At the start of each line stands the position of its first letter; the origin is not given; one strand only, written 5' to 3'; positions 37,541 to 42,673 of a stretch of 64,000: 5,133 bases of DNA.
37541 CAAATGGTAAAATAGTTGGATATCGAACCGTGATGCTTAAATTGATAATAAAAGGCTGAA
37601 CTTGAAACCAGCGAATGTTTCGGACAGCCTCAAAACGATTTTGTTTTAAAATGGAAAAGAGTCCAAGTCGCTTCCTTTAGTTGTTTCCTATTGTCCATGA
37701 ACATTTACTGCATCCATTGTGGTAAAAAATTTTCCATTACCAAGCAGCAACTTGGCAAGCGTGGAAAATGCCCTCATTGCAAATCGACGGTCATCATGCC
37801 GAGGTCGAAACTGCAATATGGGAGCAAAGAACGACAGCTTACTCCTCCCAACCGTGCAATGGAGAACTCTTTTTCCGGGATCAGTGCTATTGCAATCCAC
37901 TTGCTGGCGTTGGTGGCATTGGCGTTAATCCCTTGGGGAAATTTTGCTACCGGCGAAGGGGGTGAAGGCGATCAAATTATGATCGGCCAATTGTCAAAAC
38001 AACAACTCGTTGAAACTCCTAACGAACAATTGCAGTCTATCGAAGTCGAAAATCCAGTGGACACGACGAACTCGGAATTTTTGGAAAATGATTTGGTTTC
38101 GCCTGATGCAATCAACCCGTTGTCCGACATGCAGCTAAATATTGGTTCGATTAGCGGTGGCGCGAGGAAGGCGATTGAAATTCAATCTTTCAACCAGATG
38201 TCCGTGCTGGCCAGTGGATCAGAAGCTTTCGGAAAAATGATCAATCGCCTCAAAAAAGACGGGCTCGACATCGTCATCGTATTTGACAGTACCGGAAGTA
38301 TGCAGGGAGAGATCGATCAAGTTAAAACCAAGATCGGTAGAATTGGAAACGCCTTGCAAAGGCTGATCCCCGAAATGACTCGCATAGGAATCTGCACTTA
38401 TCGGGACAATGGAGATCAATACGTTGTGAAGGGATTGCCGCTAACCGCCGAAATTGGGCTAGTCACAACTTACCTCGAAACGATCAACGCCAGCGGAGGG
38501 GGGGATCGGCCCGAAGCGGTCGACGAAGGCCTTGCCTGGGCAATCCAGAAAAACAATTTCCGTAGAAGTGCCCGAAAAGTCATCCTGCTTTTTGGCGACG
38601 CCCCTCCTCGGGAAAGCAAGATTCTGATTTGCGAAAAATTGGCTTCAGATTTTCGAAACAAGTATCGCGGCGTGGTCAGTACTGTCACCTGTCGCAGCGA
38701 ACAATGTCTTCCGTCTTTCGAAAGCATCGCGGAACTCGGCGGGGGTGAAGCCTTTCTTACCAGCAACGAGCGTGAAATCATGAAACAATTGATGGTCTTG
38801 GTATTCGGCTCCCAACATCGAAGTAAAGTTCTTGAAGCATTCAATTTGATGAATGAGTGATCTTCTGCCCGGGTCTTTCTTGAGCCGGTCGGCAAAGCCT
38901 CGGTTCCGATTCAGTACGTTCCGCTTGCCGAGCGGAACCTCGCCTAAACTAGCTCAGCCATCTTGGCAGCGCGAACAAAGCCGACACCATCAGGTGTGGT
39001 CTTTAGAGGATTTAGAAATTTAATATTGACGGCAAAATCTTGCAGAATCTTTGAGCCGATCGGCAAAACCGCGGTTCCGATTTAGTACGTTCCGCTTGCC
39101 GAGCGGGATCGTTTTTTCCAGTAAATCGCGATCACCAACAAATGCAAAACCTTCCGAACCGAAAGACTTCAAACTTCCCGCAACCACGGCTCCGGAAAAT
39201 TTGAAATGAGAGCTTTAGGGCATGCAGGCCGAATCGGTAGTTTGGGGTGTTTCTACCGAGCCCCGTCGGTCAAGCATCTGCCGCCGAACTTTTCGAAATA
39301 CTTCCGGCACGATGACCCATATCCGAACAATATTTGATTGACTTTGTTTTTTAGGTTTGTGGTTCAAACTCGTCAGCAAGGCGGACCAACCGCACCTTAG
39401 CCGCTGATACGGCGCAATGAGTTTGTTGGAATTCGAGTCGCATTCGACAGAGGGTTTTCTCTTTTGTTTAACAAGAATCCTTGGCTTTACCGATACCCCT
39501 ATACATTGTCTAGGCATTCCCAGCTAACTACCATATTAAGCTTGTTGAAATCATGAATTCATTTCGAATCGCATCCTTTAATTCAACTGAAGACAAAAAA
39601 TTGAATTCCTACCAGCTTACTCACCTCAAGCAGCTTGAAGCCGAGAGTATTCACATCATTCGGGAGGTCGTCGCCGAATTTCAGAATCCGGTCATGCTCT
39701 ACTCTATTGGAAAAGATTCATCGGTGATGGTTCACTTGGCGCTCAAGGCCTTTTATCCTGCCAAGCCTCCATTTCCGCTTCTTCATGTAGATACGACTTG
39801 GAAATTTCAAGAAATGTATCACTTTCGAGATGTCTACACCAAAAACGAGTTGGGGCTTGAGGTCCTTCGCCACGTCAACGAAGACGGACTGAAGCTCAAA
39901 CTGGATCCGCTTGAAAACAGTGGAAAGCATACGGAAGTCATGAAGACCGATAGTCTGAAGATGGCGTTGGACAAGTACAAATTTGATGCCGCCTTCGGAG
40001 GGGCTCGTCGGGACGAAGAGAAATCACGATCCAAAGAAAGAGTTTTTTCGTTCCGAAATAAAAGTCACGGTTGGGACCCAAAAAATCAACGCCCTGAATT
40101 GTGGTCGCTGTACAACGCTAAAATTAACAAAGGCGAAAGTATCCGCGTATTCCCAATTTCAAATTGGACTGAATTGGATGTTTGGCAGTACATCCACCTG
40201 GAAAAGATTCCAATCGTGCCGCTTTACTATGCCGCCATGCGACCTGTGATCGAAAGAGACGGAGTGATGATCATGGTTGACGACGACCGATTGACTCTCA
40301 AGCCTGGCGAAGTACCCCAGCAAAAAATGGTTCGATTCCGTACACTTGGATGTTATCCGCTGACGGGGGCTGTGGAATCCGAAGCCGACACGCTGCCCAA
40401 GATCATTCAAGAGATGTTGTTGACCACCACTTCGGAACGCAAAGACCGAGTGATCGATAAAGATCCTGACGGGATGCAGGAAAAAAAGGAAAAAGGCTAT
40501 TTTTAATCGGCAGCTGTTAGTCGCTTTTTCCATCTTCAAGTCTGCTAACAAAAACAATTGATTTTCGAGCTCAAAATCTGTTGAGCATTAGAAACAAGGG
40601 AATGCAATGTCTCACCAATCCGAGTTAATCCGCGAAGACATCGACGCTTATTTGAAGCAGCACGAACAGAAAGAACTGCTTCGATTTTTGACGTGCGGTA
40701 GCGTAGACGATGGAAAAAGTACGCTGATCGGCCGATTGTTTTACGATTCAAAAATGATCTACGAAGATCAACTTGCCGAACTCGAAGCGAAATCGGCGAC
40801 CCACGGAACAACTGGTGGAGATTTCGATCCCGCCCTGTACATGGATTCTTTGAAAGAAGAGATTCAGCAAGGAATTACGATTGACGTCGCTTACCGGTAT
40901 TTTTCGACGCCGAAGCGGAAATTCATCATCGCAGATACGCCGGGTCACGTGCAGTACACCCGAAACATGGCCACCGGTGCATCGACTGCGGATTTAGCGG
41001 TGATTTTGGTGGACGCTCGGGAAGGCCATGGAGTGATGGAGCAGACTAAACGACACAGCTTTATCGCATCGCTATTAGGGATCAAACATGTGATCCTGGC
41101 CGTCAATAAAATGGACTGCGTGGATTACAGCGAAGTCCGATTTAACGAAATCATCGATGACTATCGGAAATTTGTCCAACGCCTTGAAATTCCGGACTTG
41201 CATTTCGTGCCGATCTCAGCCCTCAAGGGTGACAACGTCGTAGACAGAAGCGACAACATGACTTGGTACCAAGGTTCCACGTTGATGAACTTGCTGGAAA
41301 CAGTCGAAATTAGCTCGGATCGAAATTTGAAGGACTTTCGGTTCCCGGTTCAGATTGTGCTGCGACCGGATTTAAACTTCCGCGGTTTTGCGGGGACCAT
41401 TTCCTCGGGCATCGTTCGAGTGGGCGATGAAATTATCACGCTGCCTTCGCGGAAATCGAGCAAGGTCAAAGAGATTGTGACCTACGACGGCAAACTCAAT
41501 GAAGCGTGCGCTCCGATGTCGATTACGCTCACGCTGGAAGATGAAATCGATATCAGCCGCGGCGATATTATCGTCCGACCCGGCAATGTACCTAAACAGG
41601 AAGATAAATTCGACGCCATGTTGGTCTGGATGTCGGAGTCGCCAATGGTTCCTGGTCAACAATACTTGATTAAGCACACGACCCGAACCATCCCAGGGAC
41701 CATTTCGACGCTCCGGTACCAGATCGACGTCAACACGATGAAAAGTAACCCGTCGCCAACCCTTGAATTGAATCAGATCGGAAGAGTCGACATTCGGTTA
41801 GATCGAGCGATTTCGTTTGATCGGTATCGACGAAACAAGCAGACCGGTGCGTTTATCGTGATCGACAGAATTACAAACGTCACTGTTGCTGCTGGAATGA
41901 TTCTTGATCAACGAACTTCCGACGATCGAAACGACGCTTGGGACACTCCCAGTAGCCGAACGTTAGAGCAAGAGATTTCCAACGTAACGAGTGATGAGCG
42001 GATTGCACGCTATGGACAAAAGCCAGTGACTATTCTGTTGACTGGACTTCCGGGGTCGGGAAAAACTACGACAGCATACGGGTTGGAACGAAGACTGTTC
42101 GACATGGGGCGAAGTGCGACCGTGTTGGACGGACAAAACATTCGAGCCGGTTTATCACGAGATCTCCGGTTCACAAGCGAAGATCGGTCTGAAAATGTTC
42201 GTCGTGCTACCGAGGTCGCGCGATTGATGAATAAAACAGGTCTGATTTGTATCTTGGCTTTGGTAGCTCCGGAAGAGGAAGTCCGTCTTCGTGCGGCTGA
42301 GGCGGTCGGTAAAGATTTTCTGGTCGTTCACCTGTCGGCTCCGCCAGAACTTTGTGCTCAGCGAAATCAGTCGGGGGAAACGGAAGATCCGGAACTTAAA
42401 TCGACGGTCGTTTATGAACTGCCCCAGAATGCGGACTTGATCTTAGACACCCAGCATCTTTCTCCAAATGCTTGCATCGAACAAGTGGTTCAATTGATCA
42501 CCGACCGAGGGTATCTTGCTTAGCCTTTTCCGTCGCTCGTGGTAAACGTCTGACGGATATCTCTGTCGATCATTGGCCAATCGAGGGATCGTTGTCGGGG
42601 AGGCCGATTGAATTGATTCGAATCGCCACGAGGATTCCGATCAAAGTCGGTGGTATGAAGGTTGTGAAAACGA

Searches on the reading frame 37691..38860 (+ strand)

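Call 40: search_protein_families(library=pfam, proteins=[window:37691-38860:+], max_evalue=0.001)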
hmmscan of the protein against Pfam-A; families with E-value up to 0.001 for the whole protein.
window:37691-38860:+ (389 aa): 5 families
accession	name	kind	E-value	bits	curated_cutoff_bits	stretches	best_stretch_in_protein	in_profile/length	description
PF25106.1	VWA_4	-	1.6e-11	44.5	27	1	194-333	2-131/169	von Willebrand factor A domain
PF00092.34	VWA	-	4.1e-07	30.8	23.8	1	193-309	1-118/174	von Willebrand factor type A domain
PF13768.12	VWA_3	-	8.9e-06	26.3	27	1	193-353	2-152/155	von Willebrand factor type A domain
PF13519.12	VWA_2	-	0.0001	23.3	27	1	194-304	1-106/107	von Willebrand factor type A domain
PF13717.11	Zn_ribbon_4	-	0.00061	20.1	30.3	0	3-31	1-32/36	zinc-ribbon domain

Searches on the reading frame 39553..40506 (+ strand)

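Call 72: search_protein_families(library=pfam, proteins=[window:39553-40506:+], max_evalue=0.00001)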
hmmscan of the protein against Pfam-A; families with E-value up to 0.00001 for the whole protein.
window:39553-40506:+ (317 aa): 1 family
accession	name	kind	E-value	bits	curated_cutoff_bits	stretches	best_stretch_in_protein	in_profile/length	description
PF01507.26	PAPS_reduct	-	9.3e-51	172.7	22.5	1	45-272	1-174/175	Phosphoadenosine phosphosulfate reductase domain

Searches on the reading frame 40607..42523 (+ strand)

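Call 72: search_protein_families(library=pfam, proteins=[window:40607-42523:+], max_evalue=0.00001)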
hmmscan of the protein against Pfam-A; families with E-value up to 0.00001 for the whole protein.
window:40607-42523:+ (638 aa): 7 families
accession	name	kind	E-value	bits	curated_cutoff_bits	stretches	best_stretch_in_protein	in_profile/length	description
PF00009.33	GTP_EFTU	-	5.1e-46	157.1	26.5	1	23-225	2-177/188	Elongation factor Tu GTP binding domain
PF01583.26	APS_kinase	-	1.5e-35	122.9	21.1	1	473-613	2-151/152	Adenylylsulphate kinase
PF22594.2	GTP-eEF1A_C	-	1.6e-30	105.9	27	1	334-432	1-100/101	GTP-eEF1A C-terminal domain-like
PF13238.12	AAA_18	-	6.3e-08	33.6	29.4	1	476-596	1-117/128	AAA domain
PF13671.12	AAA_33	-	3.6e-07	31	27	1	476-592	2-120/143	AAA domain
PF08433.16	KTI12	-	7.3e-07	29.4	22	1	476-593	4-122/271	Chromatin associated protein KTI12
PF01926.29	MMR_HSR1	-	1.2e-06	29.1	21.9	0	87-168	29-113/113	50S ribosome-binding GTPase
